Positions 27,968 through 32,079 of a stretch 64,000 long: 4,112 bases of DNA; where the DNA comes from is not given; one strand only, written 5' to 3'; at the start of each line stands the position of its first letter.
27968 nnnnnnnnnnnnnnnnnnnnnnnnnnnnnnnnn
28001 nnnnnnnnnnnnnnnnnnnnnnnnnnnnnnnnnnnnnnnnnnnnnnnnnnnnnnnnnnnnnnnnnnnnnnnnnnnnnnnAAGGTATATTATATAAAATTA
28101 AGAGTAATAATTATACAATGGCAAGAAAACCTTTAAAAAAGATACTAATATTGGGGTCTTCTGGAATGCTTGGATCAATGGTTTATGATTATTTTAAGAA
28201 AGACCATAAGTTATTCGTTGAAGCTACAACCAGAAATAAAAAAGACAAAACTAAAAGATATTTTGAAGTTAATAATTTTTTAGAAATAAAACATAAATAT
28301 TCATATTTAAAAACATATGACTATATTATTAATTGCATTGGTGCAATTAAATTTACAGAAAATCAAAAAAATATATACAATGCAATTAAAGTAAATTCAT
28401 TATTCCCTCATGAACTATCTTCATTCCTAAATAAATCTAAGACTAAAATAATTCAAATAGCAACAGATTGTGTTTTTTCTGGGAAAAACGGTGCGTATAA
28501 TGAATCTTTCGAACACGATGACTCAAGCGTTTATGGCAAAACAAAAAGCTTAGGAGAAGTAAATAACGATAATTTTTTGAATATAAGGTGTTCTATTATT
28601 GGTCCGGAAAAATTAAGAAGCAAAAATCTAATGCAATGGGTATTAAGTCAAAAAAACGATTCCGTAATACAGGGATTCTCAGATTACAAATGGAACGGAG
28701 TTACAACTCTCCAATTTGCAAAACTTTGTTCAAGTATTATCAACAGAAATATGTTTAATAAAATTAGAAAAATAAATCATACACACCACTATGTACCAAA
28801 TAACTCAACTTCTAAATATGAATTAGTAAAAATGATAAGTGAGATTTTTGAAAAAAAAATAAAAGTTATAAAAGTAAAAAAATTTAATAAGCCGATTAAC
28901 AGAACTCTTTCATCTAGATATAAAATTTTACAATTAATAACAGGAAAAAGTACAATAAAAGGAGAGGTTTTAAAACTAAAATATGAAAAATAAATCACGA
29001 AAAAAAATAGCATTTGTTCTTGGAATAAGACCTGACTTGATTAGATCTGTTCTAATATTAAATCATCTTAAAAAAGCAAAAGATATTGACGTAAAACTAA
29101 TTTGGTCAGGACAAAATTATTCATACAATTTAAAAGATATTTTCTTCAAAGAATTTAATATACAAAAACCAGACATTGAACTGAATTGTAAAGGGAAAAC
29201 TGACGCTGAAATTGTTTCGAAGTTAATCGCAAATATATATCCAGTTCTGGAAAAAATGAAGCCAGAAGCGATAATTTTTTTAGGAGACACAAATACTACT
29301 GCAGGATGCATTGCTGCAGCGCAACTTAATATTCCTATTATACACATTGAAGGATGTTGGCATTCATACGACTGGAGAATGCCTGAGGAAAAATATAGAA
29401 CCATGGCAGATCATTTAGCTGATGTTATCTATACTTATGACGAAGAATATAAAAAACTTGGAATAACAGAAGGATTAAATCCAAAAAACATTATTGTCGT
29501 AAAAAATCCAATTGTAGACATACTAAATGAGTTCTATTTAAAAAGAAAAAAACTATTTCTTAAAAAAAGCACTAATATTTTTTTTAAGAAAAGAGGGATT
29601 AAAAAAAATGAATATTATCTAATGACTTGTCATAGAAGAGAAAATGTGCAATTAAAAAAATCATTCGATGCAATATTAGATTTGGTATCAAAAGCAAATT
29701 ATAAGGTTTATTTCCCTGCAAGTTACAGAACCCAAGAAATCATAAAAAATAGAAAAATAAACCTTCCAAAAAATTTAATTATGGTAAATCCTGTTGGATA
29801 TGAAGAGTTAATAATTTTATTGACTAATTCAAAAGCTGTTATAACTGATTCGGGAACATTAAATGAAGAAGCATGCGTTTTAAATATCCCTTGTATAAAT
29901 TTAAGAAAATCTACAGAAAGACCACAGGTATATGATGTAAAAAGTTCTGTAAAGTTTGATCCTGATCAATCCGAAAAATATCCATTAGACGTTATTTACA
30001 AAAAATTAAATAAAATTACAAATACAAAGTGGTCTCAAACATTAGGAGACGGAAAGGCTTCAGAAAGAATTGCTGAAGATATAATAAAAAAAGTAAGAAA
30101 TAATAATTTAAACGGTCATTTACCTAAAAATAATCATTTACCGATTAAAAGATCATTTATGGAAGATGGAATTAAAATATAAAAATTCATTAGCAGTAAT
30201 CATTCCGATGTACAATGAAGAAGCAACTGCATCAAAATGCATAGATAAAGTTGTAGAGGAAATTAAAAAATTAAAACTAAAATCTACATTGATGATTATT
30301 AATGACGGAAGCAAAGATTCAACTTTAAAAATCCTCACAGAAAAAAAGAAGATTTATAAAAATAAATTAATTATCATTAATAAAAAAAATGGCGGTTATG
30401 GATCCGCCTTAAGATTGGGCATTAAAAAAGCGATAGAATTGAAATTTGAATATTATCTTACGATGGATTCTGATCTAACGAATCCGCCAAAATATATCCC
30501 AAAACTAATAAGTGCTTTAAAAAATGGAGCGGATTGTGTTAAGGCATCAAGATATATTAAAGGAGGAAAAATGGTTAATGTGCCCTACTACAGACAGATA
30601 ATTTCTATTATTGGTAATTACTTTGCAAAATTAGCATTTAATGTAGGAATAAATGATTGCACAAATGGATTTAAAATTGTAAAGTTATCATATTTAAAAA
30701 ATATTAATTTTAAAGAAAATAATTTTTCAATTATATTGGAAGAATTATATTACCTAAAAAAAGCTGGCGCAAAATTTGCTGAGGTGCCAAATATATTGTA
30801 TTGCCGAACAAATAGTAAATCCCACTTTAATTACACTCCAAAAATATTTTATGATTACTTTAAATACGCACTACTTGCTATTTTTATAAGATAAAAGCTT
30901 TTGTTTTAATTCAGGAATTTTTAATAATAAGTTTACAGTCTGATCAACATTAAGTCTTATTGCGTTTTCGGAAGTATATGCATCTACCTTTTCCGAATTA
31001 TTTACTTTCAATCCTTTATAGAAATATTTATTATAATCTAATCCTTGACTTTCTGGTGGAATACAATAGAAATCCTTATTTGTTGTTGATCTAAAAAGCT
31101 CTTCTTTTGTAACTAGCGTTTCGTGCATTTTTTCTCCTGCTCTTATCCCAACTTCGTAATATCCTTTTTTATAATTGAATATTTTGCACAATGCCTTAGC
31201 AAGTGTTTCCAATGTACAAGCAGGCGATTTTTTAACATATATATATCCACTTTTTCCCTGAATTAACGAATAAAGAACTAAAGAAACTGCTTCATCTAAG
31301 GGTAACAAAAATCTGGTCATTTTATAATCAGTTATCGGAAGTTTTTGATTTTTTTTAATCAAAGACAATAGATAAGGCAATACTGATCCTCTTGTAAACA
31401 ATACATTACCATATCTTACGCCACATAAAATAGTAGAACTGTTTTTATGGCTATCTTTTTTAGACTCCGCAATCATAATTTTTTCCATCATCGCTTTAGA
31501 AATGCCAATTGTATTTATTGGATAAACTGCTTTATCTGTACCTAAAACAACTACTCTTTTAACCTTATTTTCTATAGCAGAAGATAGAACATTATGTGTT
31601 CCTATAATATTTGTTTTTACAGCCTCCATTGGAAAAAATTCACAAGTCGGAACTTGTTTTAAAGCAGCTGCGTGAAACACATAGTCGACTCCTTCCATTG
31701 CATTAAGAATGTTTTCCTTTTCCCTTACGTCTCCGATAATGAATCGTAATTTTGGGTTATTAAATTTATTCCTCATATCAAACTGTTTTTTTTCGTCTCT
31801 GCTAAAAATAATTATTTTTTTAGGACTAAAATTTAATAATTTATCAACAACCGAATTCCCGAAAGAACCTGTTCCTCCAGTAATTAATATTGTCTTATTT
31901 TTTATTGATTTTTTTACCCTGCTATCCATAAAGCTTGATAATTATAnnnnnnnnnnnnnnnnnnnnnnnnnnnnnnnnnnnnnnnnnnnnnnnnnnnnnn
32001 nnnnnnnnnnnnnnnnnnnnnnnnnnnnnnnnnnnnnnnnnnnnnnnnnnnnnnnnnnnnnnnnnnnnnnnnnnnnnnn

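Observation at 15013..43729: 28.6-kb tRNA-bounded island of surface glycoconjugate biosynthesis and methylation genes between two conserved core blocks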

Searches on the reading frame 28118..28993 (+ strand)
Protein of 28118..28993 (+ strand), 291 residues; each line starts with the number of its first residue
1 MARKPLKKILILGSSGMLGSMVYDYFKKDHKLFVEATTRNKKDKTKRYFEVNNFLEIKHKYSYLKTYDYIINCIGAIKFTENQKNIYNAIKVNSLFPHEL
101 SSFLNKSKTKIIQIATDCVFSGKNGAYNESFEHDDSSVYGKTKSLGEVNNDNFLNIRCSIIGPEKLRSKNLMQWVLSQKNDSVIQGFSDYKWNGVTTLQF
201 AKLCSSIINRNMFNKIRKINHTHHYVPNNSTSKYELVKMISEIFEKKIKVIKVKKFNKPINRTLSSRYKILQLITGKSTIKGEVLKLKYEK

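Call 6: search_protein_families(library=pfam, proteins=[window:28118-28993:+], max_evalue=0.01)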
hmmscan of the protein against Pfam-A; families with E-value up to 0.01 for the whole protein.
window:28118-28993:+ (291 aa): 3 families
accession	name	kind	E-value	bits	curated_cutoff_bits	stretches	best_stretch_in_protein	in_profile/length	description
PF04321.23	RmlD_sub_bind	-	9.1e-21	74.6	27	1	8-269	2-259/287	RmlD substrate binding domain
PF01370.27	Epimerase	-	1.5e-08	34.8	20.9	1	9-147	1-150/240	NAD dependent epimerase/dehydratase family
PF05368.20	NmrA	-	0.00018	21.7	27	1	7-47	3-43/298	NmrA-like family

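Call 24: search_protein_families(library=ncbifam, proteins=[window:28118-28993:+], max_evalue=0.001)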
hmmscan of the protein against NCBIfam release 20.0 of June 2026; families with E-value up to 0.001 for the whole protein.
window:28118-28993:+ (291 aa): 2 families
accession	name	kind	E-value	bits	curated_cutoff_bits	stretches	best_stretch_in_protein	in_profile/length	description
TIGR01214.1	rmlD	equivalog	2.5e-18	66.2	224.05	1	8-267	1-257/285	dTDP-4-dehydrorhamnose reductase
NF005754.0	PRK07578.1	equivalog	2.8e-05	24.1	167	1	7-81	1-70/200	short chain dehydrogenase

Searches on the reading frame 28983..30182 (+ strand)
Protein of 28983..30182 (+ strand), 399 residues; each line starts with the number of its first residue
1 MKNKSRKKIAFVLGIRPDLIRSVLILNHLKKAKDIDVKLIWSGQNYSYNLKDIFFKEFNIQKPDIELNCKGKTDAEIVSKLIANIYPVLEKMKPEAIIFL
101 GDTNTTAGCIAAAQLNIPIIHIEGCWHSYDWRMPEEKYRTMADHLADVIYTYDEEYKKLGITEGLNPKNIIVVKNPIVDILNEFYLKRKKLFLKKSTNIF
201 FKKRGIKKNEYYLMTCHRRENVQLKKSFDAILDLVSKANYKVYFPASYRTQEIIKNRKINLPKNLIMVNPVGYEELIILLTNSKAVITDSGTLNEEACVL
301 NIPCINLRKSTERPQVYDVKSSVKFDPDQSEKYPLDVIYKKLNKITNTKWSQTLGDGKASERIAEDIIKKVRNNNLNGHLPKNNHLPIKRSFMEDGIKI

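Call 6: search_protein_families(library=pfam, proteins=[window:28983-30182:+], max_evalue=0.01)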
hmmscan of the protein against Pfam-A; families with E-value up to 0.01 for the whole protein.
window:28983-30182:+ (399 aa): 1 family
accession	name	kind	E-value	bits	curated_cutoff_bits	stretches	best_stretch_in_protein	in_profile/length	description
PF02350.25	Epimerase_2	-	1.8e-74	251.1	30.6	1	28-366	2-345/347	UDP-N-acetylglucosamine 2-epimerase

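Call 24: search_protein_families(library=ncbifam, proteins=[window:28983-30182:+], max_evalue=0.001)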
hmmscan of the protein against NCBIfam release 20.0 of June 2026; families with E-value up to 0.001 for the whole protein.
window:28983-30182:+ (399 aa): 2 families
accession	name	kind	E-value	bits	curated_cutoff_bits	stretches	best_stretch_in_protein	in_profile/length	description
TIGR00236.1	wecB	equivalog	2.2e-62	211.3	210.15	1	8-368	2-363/366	non-hydrolyzing UDP-N-acetylglucosamine 2-epimerase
TIGR03568.1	NeuC_NnaA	equivalog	1.9e-24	86.2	235.9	1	7-365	1-363/365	UDP-N-acetylglucosamine 2-epimerase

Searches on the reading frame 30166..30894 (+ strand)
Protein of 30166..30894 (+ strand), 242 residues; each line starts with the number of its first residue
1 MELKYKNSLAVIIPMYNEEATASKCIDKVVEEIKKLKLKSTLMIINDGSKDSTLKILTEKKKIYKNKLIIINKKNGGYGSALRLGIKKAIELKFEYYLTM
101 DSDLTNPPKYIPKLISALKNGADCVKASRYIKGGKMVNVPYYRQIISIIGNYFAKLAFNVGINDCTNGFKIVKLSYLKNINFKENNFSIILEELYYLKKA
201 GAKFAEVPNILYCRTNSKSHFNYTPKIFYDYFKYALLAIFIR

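Call 6: search_protein_families(library=pfam, proteins=[window:30166-30894:+], max_evalue=0.01)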
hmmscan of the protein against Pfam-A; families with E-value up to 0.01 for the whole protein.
window:30166-30894:+ (242 aa): 2 families
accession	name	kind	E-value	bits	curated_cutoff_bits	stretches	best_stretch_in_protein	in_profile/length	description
PF00535.33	Glycos_transf_2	-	1.9e-25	90.2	23.3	1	11-179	2-166/168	Glycosyl transferase family 2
PF13641.12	Glyco_tranf_2_3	-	2.5e-06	28.1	27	1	9-137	3-131/230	Glycosyltransferase like family 2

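Call 24: search_protein_families(library=ncbifam, proteins=[window:30166-30894:+], max_evalue=0.001)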
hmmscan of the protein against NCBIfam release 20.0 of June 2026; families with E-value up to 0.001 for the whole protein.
window:30166-30894:+ (242 aa): 17 families
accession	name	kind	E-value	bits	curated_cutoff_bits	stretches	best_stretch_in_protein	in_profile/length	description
NF007986.1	PRK10714.1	equivalog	8.9e-19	67.6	529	1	8-129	7-126/316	undecaprenyl-phosphate 4-deoxy-4-formamido-L-arabinose transferase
NF047588.1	GlcsyltransPgfSStrep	equivalog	1.1e-18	67.5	500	1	9-177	3-164/308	glycosyltransferase PgfS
TIGR04182.1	glyco_TIGR04182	equivalog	3e-13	49.8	325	1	10-222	3-200/293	S-layer glycoprotein N-glycosyltransferase AglJ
NF041391.1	DPhHxTase_Halo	equivalog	5.9e-12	45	375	1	16-186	4-159/213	dolichyl-phosphate hexose transferase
TIGR03937.1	PgaC_IcaA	equivalog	1.8e-11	43.6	422.3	1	4-105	42-137/407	poly-beta-1,6-N-acetyl-D-glucosamine synthase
NF058614.1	PPMAGASynPpgS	equivalog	1.3e-10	41.1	370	1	11-214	4-200/226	polyprenyl-phospho-N-acetylgalactosaminyl synthase PpgS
NF007482.0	PRK10073.1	equivalog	1.3e-09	37.5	423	1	6-116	5-108/334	glycosyltransferase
TIGR03111.1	glyc2_xrt_Gpos1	hypoth_equivalog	3e-08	32.9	363.95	1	7-120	49-158/439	TIGR03111 family XrtG-associated glycosyltransferase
NF010496.0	PRK13915.1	equivalog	5.4e-08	32.3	262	1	2-127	26-153/307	glucosyl-3-phosphoglycerate synthase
NF041875.1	EPS_EpsD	equivalog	1e-06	28.4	370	1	9-135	1-121/325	exopolysaccharide biosynthesis glycosyltransferase EpsD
TIGR04283.1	glyco_like_mftF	equivalog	1.4e-06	28.1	182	1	9-118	1-97/221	TIGR04283 family arsenosugar biosynthesis glycosyltransferase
NF047683.1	TeichurnBiosyTuaG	equivalog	2.1e-06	27.5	400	1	5-107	4-100/252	teichuronic acid biosynthesis protein TuaG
NF038302.1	EPS_HpsE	equivalog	1.6e-05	24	300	1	9-89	3-85/307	hormogonium polysaccharide biosynthesis glycosyltransferase HpsE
TIGR03469.1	HpnB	hypoth_equivalog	3.3e-05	23.1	379.25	1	8-120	45-162/386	hopene-associated glycosyltransferase HpnB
NF053739.1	GlytfEpsEBac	equivalog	5.8e-05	22.2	450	1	9-82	3-74/265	glycosyltransferase EpsE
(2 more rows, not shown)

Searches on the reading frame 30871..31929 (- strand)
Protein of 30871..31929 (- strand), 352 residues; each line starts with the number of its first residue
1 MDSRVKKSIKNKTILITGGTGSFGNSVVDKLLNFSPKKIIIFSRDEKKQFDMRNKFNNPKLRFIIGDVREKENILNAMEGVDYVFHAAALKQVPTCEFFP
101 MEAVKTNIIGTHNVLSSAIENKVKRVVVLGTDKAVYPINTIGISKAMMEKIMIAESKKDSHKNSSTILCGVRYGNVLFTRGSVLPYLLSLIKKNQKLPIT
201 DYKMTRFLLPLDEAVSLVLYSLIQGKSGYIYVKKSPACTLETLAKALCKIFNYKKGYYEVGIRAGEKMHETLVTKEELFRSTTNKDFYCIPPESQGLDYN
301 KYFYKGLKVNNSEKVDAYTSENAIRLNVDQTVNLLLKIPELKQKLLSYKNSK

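Call 6: search_protein_families(library=pfam, proteins=[window:30871-31929:-], max_evalue=0.01)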
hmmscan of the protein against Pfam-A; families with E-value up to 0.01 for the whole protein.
window:30871-31929:- (352 aa): 13 families
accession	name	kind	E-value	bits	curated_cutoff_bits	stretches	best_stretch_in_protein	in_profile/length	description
PF02719.21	Polysacc_synt_2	-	4e-93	312.3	20.2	1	14-290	1-291/293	Polysaccharide biosynthesis protein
PF01370.27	Epimerase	-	7.8e-19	68.5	20.9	1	14-222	1-225/240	NAD dependent epimerase/dehydratase family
PF01073.25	3Beta_HSD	-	6.8e-18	65.1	22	1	15-138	1-123/280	3-beta hydroxysteroid dehydrogenase/isomerase family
PF16363.11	GDP_Man_Dehyd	-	5.9e-13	49.4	27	1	15-132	1-130/332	GDP-mannose 4,6 dehydratase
PF13460.12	NAD_binding_10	-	3.6e-11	43.7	27.2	1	18-161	1-130/184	NAD(P)H-binding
PF05368.20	NmrA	-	1.3e-09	38.5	27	1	11-131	2-107/298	NmrA-like family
PF08485.16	Polysacc_syn_2C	-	1.3e-09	38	25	1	296-342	4-48/48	Polysaccharide biosynthesis protein C-terminal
PF07993.18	NAD_binding_4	-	2.2e-08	34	20.1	1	16-156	1-165/258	Male sterility protein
PF08659.16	KR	-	4.6e-05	23.9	22.6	1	13-81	2-75/180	KR domain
PF04321.23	RmlD_sub_bind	-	0.0001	21.9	27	1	13-124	2-95/287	RmlD substrate binding domain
PF01488.26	Shikimate_DH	-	0.00045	20.8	24.3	1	7-88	8-83/138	Shikimate / quinate 5-dehydrogenase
PF00106.31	adh_short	-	0.00071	19.5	26.6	1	12-82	1-79/195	short chain dehydrogenase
PF03435.24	Sacchrp_dh_NADP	-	0.0021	18.8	25.1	1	14-87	1-75/129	Saccharopine dehydrogenase NADP binding domain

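Call 24: search_protein_families(library=ncbifam, proteins=[window:30871-31929:-], max_evalue=0.001)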
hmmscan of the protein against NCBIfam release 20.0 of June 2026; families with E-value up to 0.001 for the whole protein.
window:30871-31929:- (352 aa): 37 families (the best 25 are shown)
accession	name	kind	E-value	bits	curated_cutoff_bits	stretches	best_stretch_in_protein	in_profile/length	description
TIGR04130.1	FnlA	equivalog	6.1e-121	403.4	730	1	9-341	2-331/337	UDP-N-acetylglucosamine 4,6-dehydratase/5-epimerase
TIGR03589.1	PseB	equivalog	8.5e-97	324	407.75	1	10-323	3-311/324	UDP-N-acetylglucosamine 4,6-dehydratase (inverting)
TIGR04180.1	EDH_00030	hypoth_equivalog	4.3e-17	62.1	475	1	14-133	1-123/297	NAD-dependent 4,6-dehydratase LegB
TIGR03466.1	HpnA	hypoth_equivalog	3.4e-13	49.2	367.65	1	13-129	2-111/327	hopanoid-associated sugar epimerase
TIGR01179.1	galE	equivalog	3.6e-12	45.8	262.3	1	14-176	2-176/332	UDP-glucose 4-epimerase GalE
TIGR02622.1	CDP_4_6_dhtase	equivalog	8.7e-12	44.8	278.45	1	10-134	3-132/352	CDP-glucose 4,6-dehydratase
NF041293.1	G6PDh_Azf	equivalog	2.8e-11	43.3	400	1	11-140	2-124/252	NAD-dependent glucose-6-phosphate dehydrogenase Azf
NF052578.1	StrlDmthSdmBMthl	equivalog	8.5e-11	42.2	600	1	13-144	2-125/328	sterol demethylase protein SdmB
TIGR01181.1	dTDP_gluc_dehyt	equivalog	2e-10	40.2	365.1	1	14-136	2-129/321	dTDP-glucose 4,6-dehydratase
NF042422.1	oxyalk_red_OleD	equivalog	1.2e-09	38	580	1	14-132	3-111/329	2-alkyl-3-oxoalkanoate reductase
TIGR02197.1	heptose_epim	equivalog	3.1e-09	36.4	274.6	1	14-177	1-171/316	ADP-glyceromanno-heptose 6-epimerase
NF042423.1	oxyalk_red_Shew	equivalog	3.8e-09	36.1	580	1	10-131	7-118/331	2-alkyl-3-oxoalkanoate reductase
NF011728.1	PRK15181.1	equivalog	1.7e-08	33.9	760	1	4-125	8-135/348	Vi polysaccharide biosynthesis UDP-N-acetylglucosaminuronic acid C-4 epimerase TviC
NF005539.0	PRK07201.1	equivalog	4.4e-07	29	549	1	14-118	3-112/657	SDR family oxidoreductase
NF007956.0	PRK10675.1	subfamily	8e-07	28.5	394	1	14-136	3-128/338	UDP-glucose 4-epimerase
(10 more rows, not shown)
